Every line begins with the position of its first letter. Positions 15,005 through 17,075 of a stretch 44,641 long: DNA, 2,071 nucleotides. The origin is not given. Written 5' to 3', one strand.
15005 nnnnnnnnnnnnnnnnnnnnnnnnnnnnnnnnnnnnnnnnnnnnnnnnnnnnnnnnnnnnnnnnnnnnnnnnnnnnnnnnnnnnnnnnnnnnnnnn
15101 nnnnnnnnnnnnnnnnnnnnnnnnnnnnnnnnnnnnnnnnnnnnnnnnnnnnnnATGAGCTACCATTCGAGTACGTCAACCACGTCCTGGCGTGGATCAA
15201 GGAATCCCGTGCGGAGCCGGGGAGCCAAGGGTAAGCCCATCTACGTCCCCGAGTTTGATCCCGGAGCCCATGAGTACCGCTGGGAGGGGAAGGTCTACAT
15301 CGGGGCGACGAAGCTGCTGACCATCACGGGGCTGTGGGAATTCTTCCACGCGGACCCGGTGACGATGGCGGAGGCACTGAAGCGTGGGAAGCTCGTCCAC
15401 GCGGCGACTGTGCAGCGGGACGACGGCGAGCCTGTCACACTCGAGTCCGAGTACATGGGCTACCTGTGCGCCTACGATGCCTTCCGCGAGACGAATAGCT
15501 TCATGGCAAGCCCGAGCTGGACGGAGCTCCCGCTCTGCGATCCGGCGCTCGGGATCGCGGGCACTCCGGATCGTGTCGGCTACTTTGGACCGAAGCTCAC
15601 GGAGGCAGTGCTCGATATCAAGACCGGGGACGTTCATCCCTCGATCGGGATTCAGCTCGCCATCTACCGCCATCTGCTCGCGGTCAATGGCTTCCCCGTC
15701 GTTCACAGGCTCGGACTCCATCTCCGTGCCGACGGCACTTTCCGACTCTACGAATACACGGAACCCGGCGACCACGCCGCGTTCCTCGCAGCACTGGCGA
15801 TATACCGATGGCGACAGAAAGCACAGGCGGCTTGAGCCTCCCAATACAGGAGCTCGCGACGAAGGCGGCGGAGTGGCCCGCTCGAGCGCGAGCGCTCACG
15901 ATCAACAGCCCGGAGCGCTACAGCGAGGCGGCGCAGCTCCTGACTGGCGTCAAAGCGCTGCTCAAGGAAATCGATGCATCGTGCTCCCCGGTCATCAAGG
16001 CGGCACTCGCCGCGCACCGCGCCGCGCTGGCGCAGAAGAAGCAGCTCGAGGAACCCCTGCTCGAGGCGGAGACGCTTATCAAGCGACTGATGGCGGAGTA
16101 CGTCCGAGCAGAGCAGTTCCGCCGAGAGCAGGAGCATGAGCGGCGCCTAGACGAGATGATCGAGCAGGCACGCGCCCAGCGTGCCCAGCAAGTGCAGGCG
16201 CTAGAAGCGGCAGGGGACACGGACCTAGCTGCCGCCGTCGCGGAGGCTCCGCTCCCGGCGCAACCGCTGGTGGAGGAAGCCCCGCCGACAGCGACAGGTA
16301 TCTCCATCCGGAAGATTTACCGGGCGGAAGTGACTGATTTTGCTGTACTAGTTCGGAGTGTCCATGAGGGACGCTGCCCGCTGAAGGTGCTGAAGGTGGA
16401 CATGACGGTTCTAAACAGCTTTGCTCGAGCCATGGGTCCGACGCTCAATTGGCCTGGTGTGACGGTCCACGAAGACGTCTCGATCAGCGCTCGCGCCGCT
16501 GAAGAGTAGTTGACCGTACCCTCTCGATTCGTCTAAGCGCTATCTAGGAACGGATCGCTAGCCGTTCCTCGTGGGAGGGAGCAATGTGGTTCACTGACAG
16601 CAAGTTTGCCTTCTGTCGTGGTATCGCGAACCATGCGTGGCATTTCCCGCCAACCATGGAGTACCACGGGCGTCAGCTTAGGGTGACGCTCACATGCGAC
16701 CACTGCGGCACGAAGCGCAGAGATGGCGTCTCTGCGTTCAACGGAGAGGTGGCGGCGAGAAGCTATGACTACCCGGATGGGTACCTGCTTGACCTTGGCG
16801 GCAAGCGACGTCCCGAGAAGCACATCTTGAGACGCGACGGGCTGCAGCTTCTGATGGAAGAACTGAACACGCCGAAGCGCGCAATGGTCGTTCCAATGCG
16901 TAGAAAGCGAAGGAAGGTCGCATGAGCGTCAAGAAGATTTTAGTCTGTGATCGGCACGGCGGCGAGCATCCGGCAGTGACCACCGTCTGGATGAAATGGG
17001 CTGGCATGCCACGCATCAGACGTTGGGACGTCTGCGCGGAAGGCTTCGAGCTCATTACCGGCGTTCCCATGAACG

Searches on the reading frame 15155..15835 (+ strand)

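Call 67: search_protein_families(library=phrogs, proteins=[window:15155-15835:+], max_evalue=0.001)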
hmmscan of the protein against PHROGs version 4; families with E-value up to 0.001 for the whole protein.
window:15155-15835:+ (226 aa): 2 families
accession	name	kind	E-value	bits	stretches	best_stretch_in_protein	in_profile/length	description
phrog_298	-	DNA, RNA and nucleotide metabolism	2.2e-14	54.5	1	69-223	100-262/293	exonuclease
phrog_466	-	DNA, RNA and nucleotide metabolism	9.1e-08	32.8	1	73-173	210-316/446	exonuclease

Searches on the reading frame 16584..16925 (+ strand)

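Call 67: search_protein_families(library=phrogs, proteins=[window:16584-16925:+], max_evalue=0.001)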
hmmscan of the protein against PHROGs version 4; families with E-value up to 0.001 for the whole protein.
window:16584-16925:+ (113 aa): 1 family
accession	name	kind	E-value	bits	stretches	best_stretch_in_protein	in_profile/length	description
phrog_4480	-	unknown function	4.5e-13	50.1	1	6-80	11-84/99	-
